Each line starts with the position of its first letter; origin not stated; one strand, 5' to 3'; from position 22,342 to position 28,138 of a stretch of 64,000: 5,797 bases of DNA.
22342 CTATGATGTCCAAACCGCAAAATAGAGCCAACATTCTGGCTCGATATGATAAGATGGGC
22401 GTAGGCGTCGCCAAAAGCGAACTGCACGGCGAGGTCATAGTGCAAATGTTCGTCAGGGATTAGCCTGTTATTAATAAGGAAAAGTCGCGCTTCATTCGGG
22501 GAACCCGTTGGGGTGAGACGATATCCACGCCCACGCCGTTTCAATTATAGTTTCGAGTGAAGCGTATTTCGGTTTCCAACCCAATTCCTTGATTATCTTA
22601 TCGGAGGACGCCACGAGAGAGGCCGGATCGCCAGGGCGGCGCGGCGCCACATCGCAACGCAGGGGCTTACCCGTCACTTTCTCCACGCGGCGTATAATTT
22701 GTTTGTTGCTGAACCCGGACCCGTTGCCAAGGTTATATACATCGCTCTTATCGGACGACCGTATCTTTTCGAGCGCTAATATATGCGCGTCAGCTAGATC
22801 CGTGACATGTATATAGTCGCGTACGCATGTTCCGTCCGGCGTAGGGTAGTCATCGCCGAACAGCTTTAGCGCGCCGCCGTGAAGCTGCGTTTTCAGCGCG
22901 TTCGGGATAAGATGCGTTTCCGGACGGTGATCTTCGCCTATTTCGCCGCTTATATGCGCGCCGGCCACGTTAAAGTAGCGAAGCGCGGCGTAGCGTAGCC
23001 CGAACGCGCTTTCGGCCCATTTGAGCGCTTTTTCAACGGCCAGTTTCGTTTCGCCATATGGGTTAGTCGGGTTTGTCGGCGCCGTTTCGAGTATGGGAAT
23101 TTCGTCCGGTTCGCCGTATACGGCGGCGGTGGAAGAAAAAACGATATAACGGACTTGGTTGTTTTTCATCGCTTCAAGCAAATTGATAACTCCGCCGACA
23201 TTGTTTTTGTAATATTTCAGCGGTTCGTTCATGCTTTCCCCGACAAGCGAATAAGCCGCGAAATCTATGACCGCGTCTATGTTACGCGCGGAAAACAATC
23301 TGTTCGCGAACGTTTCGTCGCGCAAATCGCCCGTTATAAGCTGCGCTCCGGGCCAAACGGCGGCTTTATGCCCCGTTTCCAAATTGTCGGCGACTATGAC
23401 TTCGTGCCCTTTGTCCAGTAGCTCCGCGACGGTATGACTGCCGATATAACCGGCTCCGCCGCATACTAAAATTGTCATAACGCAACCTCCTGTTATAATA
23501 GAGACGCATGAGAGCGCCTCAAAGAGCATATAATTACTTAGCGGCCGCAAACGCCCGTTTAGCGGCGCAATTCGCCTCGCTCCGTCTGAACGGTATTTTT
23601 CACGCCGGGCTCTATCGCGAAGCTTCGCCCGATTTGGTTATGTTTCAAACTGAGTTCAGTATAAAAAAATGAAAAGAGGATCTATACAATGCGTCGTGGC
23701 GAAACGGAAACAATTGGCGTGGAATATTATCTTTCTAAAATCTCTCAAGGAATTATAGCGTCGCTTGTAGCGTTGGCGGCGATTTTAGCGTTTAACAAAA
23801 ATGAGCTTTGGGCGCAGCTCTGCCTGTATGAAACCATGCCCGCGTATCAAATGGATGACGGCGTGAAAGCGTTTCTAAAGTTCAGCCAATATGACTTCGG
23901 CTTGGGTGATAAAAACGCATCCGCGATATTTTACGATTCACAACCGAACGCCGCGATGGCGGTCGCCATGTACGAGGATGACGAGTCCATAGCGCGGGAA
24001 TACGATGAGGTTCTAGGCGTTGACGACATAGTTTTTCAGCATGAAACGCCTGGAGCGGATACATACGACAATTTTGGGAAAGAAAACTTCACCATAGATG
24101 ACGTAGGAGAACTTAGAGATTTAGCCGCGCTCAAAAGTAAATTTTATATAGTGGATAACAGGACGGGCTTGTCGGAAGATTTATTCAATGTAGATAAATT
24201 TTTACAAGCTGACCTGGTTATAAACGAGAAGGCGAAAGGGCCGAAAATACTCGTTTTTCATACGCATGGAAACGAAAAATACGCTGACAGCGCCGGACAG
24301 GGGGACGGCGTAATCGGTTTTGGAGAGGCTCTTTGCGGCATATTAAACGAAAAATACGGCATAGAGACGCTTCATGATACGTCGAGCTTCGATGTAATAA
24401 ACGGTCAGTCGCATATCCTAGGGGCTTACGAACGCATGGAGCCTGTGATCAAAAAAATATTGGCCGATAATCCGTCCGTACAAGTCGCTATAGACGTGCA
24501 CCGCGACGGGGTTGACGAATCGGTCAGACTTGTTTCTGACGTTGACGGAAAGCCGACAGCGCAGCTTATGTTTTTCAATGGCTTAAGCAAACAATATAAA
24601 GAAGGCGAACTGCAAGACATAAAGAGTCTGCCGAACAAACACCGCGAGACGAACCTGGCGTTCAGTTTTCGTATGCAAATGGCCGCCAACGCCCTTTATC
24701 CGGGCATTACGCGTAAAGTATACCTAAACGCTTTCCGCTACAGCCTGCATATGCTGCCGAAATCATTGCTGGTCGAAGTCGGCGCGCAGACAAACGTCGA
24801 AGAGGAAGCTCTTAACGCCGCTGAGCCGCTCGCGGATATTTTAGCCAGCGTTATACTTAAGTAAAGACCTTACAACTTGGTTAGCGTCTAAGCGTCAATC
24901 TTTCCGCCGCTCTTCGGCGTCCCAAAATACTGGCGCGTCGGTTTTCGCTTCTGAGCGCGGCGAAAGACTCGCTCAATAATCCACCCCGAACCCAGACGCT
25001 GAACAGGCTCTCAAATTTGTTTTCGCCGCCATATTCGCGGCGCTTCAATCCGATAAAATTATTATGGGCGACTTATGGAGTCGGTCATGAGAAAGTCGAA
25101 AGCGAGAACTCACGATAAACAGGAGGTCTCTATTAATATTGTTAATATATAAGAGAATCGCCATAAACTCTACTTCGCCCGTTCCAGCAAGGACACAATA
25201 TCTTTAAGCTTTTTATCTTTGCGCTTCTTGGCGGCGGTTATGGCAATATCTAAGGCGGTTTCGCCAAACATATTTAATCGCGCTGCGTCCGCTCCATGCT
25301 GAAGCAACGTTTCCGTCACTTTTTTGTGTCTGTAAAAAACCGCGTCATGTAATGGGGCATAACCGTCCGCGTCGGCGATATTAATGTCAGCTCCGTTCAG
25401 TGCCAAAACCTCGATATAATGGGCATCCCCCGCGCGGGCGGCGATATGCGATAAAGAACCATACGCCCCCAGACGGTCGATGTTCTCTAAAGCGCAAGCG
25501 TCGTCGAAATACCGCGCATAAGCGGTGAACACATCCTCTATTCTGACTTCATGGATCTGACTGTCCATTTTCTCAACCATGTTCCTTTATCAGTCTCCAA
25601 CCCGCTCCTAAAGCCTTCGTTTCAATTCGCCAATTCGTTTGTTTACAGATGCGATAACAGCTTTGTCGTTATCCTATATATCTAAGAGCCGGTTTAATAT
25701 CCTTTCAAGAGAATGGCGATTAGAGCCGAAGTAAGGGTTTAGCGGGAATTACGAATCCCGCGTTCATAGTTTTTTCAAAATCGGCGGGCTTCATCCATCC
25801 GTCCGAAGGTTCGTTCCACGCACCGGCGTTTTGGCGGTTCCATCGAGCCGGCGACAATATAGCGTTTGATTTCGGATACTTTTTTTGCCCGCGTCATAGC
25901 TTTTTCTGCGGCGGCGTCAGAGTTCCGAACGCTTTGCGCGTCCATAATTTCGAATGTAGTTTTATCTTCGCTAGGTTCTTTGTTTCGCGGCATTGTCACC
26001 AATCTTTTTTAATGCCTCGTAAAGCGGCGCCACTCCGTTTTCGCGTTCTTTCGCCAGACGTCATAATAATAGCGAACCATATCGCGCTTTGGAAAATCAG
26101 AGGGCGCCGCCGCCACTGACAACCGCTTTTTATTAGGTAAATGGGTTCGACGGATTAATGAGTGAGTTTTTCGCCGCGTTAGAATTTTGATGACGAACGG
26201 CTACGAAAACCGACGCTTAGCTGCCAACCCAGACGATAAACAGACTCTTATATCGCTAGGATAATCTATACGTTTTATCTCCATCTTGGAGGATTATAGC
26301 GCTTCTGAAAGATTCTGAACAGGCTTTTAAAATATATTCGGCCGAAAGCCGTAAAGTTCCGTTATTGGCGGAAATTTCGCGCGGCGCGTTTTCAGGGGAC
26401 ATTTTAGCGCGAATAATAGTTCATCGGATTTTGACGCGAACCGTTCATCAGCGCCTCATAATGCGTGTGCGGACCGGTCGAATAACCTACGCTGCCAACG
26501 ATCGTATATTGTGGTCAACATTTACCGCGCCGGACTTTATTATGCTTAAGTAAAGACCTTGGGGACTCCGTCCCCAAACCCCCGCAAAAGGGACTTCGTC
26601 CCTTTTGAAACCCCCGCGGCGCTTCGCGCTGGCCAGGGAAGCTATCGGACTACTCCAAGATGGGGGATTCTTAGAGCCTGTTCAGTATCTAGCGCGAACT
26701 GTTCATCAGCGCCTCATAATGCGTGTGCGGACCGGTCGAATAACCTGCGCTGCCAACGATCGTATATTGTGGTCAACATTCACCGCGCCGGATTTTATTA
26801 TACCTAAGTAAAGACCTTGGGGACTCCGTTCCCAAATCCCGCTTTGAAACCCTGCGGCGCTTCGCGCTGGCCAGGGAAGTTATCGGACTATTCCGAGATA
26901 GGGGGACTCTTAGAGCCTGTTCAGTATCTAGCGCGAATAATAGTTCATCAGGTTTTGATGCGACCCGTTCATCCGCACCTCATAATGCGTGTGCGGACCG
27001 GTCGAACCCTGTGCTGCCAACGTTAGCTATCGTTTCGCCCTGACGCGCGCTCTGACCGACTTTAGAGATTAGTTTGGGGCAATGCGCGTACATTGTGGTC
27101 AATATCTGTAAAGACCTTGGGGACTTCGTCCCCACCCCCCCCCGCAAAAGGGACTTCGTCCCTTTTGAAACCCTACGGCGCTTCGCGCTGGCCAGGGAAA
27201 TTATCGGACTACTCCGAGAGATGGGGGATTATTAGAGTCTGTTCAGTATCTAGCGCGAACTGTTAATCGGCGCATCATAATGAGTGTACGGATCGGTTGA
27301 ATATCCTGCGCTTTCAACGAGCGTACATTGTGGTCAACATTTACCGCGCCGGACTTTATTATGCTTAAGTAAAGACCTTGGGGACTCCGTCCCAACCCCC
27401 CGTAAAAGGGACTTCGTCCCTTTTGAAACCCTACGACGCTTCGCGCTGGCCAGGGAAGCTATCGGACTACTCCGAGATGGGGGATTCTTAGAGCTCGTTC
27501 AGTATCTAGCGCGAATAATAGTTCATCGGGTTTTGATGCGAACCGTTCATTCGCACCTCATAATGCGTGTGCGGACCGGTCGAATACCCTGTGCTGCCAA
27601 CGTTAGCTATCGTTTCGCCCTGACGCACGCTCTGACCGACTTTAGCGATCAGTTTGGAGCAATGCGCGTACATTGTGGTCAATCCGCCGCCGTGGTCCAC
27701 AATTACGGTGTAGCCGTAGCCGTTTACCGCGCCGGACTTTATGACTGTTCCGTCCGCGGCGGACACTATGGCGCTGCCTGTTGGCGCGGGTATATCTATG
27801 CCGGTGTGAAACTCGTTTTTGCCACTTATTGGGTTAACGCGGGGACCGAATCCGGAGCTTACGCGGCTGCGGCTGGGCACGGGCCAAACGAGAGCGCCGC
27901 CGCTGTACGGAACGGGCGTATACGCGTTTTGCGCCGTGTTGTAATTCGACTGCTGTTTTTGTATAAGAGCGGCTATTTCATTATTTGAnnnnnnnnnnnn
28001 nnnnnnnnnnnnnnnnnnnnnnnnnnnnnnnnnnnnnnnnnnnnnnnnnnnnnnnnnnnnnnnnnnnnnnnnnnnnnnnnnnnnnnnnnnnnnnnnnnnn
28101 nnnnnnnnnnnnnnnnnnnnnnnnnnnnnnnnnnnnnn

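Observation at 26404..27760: Four silent, diverged 3'-end cassettes of the FtsEX-associated M23 peptidase gene, interleaved with a chimeric MITE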

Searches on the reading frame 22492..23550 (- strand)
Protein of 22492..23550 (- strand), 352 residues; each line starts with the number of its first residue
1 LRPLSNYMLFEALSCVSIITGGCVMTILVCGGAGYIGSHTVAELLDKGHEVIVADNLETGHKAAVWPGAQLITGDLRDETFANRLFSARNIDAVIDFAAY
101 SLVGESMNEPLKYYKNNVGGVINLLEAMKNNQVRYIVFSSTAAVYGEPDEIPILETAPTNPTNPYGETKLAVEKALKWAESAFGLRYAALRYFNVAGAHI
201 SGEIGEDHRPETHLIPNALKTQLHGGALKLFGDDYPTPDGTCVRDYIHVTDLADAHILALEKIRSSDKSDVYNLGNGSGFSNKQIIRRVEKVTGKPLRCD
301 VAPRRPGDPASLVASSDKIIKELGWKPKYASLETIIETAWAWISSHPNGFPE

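Call 74: search_protein_families(library=pfam, proteins=[window:22492-23550:-], max_evalue=0.001)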
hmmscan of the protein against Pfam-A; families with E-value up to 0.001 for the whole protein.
window:22492-23550:- (352 aa): 9 families
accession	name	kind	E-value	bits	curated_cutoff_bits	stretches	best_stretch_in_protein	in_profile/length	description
PF01370.27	Epimerase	-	5.9e-65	219.5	20.9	1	27-275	1-240/240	NAD dependent epimerase/dehydratase family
PF16363.11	GDP_Man_Dehyd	-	9.9e-56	190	27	1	28-335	1-329/332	GDP-mannose 4,6 dehydratase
PF04321.23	RmlD_sub_bind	-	2.2e-17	63.5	27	1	25-178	1-138/287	RmlD substrate binding domain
PF01073.25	3Beta_HSD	-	2.8e-17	63.1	22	1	28-269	1-238/280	3-beta hydroxysteroid dehydrogenase/isomerase family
PF02719.21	Polysacc_synt_2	-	1.9e-13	50.7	20.2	1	27-198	1-174/293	Polysaccharide biosynthesis protein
PF13460.12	NAD_binding_10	-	7.6e-11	42.6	27.2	1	31-191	1-142/184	NAD(P)H-binding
PF05368.20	NmrA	-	8.5e-09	35.9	27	1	26-142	4-108/298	NmrA-like family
PF07993.18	NAD_binding_4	-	6.1e-08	32.6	20.1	1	85-208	83-220/258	Male sterility protein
PF08659.16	KR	-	7.1e-05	23.2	22.6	0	26-53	2-29/180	KR domain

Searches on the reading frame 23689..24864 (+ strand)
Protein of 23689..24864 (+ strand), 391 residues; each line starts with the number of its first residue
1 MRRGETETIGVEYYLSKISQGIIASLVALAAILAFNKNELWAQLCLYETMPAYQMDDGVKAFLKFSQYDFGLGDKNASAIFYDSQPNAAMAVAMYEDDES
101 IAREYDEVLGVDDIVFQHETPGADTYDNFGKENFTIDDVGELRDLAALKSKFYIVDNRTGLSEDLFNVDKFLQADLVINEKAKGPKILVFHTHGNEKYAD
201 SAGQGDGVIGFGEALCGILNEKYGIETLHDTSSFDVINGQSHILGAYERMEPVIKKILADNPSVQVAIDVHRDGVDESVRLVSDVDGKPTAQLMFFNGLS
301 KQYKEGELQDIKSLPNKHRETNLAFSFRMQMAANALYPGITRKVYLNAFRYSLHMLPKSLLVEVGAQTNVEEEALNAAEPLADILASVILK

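Call 52: search_protein_families(library=pfam, proteins=[window:23689-24864:+], max_evalue=0.01)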
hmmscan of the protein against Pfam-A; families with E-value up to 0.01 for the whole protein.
window:23689-24864:+ (391 aa): 1 family
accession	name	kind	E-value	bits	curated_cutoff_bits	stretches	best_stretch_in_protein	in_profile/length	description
PF07454.18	SpoIIP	-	3.8e-49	168.1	24.4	1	170-386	74-269/269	Stage II sporulation protein P (SpoIIP)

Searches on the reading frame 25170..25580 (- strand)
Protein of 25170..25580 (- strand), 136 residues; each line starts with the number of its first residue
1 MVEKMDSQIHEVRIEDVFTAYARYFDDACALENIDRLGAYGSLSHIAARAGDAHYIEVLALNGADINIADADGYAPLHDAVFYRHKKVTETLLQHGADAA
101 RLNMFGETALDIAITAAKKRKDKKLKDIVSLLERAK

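Call 42: find_encoding_contigs(protein=window:25170-25580:-, flank=4000)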
Protein window:25170-25580:- (136 aa): 1 contig read that carries it; 1 place shown.
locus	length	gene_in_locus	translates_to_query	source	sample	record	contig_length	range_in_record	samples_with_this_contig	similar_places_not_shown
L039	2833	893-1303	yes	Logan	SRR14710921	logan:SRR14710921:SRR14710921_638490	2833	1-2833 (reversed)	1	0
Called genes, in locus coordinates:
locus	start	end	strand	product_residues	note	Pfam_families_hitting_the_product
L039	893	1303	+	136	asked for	PF13857:Ank_5 (faint), PF00023:Ank (faint), PF12796:Ank_2, PF13606:Ank_3 (faint), PF13637:Ank_4 (weak)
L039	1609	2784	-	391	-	PF07454:SpoIIP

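Call 52: search_protein_families(library=pfam, proteins=[window:25170-25580:-], max_evalue=0.01)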
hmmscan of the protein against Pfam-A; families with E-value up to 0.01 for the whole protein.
window:25170-25580:- (136 aa): 5 families
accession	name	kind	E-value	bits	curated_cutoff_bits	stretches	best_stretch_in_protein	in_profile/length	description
PF00023.36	Ank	-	2.1e-11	43.8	21.1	1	72-99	1-28/33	Ankyrin repeat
PF13637.12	Ank_4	-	5.7e-11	42.8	22.7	2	77-115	1-39/50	Ankyrin repeats (many copies)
PF12796.13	Ank_2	-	2.3e-10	41.3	27.3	1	45-116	2-70/90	Ankyrin repeats (3 copies)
PF13606.12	Ank_3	-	1e-07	32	22.3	0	42-68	4-30/30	Ankyrin repeat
PF13857.12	Ank_5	-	8.2e-06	26.5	27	1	33-78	8-54/56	Ankyrin repeats (many copies)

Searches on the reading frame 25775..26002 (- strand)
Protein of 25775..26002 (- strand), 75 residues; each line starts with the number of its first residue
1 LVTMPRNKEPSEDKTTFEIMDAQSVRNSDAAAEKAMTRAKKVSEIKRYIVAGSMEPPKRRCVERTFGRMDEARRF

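Call 52: search_protein_families(library=pfam, proteins=[window:25775-26002:-], max_evalue=0.01)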
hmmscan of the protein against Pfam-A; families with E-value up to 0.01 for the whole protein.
window:25775-26002:- (75 aa): 0 families

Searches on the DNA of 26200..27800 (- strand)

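Call 56: search_rna_families(source=window, start=26200, end=27800, threshold=evalue, max_evalue=1)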
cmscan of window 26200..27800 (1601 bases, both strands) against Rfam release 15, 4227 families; matches with E-value up to 1: 0.
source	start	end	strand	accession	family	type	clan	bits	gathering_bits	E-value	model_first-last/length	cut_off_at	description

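Call 57: search_dna_similar(query=window:26404-27505:-, collection=plasmids, mode=distant, max_rows=10)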
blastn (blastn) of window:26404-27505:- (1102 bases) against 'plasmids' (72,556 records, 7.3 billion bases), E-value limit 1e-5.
No match.

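Call 58: search_dna_similar(query=window:26404-27505:-, collection=phages, mode=distant, max_rows=10)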
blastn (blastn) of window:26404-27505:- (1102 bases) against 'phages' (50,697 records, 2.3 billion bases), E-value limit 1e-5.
No match.

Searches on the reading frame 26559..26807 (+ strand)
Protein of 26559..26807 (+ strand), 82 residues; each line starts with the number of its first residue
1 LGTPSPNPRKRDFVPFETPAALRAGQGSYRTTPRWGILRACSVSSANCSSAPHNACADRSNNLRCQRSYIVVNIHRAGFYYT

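Call 41: find_encoding_contigs(protein=window:26559-26807:+, flank=3000)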
Protein window:26559-26807:+ (82 aa): no gene with exactly this product is on record in the collection.

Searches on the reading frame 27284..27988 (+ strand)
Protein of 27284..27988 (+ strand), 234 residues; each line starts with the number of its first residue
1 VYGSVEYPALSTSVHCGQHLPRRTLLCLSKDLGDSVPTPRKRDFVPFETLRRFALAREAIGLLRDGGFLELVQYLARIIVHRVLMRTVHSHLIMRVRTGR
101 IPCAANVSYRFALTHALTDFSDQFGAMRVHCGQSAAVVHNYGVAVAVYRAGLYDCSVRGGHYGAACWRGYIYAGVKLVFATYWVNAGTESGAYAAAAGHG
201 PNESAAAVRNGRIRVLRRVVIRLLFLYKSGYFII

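Call 40: find_encoding_contigs(protein=window:27284-27988:+, flank=3000)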
Protein window:27284-27988:+ (234 aa): no gene with exactly this product is on record in the collection.
